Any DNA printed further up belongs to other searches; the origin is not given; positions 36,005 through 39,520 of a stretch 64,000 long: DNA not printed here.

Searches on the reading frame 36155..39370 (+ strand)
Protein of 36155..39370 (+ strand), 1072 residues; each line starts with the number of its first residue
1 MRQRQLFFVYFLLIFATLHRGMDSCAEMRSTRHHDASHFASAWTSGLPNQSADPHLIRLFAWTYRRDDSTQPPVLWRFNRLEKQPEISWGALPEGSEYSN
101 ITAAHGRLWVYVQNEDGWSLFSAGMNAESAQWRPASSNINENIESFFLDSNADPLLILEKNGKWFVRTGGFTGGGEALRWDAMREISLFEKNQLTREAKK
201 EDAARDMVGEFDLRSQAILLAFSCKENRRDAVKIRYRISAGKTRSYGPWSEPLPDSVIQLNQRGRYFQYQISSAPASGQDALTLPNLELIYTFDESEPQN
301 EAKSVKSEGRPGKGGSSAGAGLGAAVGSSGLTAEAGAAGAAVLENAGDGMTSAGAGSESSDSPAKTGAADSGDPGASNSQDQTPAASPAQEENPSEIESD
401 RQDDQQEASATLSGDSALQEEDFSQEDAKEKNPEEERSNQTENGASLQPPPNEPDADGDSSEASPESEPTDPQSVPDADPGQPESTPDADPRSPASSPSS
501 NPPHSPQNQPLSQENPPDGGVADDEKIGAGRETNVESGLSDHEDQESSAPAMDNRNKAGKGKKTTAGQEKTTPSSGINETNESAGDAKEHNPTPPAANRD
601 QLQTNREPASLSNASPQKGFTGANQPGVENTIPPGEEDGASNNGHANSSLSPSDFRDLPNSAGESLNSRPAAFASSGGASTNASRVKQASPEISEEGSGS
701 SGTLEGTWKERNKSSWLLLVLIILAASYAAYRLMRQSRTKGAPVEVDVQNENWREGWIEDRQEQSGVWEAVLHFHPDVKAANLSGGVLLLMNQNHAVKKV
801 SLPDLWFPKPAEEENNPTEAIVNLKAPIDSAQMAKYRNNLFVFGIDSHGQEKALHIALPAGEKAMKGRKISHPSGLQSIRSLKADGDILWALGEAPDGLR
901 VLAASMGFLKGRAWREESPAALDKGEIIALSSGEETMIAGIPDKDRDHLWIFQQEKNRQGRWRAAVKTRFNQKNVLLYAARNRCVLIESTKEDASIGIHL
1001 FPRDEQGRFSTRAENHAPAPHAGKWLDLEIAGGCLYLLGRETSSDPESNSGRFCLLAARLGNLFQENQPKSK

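Call 42: search_protein_families(library=pfam, proteins=[window:36155-39370:+], max_evalue=1)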
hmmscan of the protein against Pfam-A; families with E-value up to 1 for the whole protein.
window:36155-39370:+ (1072 aa): 1 family
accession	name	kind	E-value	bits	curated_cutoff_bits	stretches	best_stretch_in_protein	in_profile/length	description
PF23780.1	S-AdoMet_lyase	-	0.094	13.1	28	0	672-714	5-47/133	S-Adenosylmethionine lyase family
